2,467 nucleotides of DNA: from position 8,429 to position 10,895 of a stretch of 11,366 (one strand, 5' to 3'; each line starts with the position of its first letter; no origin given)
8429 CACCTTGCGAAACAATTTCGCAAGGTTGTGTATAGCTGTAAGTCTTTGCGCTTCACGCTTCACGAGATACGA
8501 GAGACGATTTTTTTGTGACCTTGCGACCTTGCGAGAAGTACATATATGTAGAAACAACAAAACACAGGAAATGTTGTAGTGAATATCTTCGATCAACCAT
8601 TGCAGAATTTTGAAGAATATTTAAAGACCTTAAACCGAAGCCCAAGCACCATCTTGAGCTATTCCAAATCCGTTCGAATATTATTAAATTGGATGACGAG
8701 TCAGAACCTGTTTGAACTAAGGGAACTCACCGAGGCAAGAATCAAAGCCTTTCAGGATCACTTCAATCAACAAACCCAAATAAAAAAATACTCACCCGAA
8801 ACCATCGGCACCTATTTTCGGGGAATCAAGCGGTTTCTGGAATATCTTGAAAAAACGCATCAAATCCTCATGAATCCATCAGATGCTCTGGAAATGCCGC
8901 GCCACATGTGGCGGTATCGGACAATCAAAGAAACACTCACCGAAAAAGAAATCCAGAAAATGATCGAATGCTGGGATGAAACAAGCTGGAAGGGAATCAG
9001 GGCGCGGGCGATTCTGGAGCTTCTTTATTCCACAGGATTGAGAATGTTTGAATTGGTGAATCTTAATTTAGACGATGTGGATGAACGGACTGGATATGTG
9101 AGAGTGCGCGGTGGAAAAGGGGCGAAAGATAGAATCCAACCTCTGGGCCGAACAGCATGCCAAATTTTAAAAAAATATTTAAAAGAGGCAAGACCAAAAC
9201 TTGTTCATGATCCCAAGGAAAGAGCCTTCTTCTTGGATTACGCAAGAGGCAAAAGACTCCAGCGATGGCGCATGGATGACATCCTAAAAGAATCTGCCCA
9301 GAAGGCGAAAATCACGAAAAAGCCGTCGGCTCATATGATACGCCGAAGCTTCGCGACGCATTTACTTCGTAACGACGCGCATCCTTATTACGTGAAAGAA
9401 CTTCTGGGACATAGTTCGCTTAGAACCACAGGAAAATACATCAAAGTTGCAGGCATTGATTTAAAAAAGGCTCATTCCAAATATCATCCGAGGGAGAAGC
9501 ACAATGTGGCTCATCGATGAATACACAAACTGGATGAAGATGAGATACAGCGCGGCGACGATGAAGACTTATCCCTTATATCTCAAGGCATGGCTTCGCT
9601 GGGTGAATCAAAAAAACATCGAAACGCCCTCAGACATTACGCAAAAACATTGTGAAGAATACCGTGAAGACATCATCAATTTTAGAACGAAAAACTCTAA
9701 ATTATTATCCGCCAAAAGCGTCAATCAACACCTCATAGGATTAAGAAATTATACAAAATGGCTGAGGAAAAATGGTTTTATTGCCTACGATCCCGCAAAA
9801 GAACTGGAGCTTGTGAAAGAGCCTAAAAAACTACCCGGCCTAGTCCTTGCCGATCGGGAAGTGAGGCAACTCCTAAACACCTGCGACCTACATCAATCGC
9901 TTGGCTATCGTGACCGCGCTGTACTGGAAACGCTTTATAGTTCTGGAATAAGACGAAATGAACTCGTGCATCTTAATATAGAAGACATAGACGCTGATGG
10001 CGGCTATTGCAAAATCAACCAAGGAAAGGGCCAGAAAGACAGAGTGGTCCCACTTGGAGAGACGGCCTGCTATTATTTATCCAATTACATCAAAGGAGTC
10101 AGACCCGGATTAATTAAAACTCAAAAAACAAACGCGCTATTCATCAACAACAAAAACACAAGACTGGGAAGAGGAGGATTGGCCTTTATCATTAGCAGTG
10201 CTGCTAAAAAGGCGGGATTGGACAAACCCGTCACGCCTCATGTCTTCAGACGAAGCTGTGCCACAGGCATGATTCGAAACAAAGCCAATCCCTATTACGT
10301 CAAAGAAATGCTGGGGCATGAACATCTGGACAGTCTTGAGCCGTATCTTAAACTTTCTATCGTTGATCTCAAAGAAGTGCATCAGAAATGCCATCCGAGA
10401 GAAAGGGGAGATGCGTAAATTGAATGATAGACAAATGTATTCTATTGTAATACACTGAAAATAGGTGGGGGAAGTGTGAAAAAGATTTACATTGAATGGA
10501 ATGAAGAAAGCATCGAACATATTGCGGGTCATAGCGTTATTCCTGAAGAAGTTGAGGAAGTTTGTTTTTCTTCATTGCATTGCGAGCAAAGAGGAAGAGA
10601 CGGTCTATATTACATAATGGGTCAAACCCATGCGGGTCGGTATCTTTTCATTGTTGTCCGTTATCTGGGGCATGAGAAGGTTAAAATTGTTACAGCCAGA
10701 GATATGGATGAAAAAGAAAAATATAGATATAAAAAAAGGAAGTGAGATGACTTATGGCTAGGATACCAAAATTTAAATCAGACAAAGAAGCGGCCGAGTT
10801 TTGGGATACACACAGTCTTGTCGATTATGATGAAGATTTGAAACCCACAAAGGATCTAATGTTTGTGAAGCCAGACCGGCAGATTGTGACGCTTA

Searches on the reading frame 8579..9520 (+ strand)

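Call 9: search_protein_families(library=pfam, proteins=[window:8579-9520:+], max_evalue=0.01)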
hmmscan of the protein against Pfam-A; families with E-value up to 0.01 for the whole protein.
window:8579-9520:+ (313 aa): 4 families
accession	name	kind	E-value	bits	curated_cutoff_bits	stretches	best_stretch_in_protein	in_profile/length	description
PF00589.27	Phage_integrase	-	2.5e-38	132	27.1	1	119-290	2-168/172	Phage integrase family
PF13495.12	Phage_int_SAM_4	-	4.9e-10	40.1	27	2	8-67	2-58/85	Phage integrase, N-terminal SAM-like domain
PF02899.23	Phage_int_SAM_1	-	2.7e-08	34.4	22.3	1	8-64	1-57/83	Phage integrase, N-terminal SAM-like domain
PF13102.12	Phage_int_SAM_5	-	5.4e-06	27.1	22.3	1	11-99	6-91/98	Phage integrase SAM-like domain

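Call 68: search_protein_families(library=ncbifam, proteins=[window:8579-9520:+], max_evalue=0.001)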
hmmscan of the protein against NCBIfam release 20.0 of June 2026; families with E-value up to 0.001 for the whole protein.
window:8579-9520:+ (313 aa): 10 families
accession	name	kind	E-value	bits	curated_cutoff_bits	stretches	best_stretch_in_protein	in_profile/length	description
TIGR02225.1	recomb_XerD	equivalog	6.1e-65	219.4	329.6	1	10-306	2-290/290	site-specific tyrosine recombinase XerD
NF002331.0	PRK01287.1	subfamily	1.6e-64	218.1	371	1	6-309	28-331/365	site-specific tyrosine recombinase XerC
NF001399.0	PRK00283.1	subfamily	2.7e-64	217.3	279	1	19-306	21-299/300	tyrosine recombinase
TIGR02224.1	recomb_XerC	equivalog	1e-63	215.5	335.15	1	10-307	2-294/295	tyrosine recombinase XerC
NF040815.2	recomb_XerA_Arch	equivalog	2.7e-53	181.2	220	1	10-298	2-262/263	site-specific tyrosine recombinase/integron integrase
TIGR02249.1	integrase_gron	subfamily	8.6e-28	97.6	265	2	8-214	2-190/315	integron integrase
NF003462.0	PRK05084.1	equivalog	2.4e-26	92.3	267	1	141-301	196-355/360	tyrosine recombinase XerS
NF011946.0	PRK15417.1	equivalog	2e-16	60.1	435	2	234-294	259-319/337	integron integrase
NF007371.0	PRK09871.1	subfamily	2.2e-14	53.5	222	1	118-288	5-172/198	tyrosine-type DNA invertase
NF007370.0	PRK09870.1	subfamily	2.2e-10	40.5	221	1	117-289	10-178/200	tyrosine-type DNA invertase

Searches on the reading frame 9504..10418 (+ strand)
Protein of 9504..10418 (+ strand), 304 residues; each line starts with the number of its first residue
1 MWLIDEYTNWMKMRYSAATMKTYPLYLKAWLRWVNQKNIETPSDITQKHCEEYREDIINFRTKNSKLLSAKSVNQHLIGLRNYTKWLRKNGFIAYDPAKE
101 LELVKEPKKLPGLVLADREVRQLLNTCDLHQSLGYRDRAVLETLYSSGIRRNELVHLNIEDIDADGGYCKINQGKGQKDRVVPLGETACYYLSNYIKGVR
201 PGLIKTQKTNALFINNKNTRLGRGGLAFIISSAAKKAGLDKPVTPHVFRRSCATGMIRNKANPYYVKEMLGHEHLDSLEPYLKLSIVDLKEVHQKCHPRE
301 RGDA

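Call 9: search_protein_families(library=pfam, proteins=[window:9504-10418:+], max_evalue=0.01)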
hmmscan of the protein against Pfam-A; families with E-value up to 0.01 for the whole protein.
window:9504-10418:+ (304 aa): 3 families
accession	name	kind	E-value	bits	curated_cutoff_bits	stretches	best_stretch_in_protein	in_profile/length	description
PF00589.27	Phage_integrase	-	6.4e-38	130.7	27.1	1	115-283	3-167/172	Phage integrase family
PF02899.23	Phage_int_SAM_1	-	3.3e-07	30.9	22.3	1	13-90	12-82/83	Phage integrase, N-terminal SAM-like domain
PF13495.12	Phage_int_SAM_4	-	1.4e-06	29.1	27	1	14-88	13-79/85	Phage integrase, N-terminal SAM-like domain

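Call 68: search_protein_families(library=ncbifam, proteins=[window:9504-10418:+], max_evalue=0.001)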
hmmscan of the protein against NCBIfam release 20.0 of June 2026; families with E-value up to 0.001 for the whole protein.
window:9504-10418:+ (304 aa): 10 families
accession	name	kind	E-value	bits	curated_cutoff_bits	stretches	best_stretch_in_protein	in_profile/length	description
NF002331.0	PRK01287.1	subfamily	4e-82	276.1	371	1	6-301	32-329/365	site-specific tyrosine recombinase XerC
TIGR02225.1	recomb_XerD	equivalog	6.5e-66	222.6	329.6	1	10-300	8-290/290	site-specific tyrosine recombinase XerD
TIGR02224.1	recomb_XerC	equivalog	1.3e-61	208.6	335.15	1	7-300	3-293/295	tyrosine recombinase XerC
NF001399.0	PRK00283.1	subfamily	3e-61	207.3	279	1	9-300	14-299/300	tyrosine recombinase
NF040815.2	recomb_XerA_Arch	equivalog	3.5e-52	177.6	220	1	6-292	2-262/263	site-specific tyrosine recombinase/integron integrase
TIGR02249.1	integrase_gron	subfamily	6.7e-26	91.4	265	2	12-200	11-181/315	integron integrase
NF003462.0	PRK05084.1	equivalog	4.2e-22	78.4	267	1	134-291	194-351/360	tyrosine recombinase XerS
NF007371.0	PRK09871.1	subfamily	7e-14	51.8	222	1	115-275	7-165/198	tyrosine-type DNA invertase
NF011946.0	PRK15417.1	equivalog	2.3e-13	50.1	435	2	14-207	28-203/337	integron integrase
NF007370.0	PRK09870.1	subfamily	1.2e-10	41.4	221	1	115-275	13-170/200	tyrosine-type DNA invertase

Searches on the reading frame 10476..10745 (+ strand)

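Call 9: search_protein_families(library=pfam, proteins=[window:10476-10745:+], max_evalue=0.01)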
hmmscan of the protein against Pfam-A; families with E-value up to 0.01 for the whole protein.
window:10476-10745:+ (89 aa): 1 family
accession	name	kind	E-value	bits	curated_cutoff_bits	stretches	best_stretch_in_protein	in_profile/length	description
PF04365.19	BrnT_toxin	-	1.9e-07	31.7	34.5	1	8-81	1-77/77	Ribonuclease toxin, BrnT, of type II toxin-antitoxin system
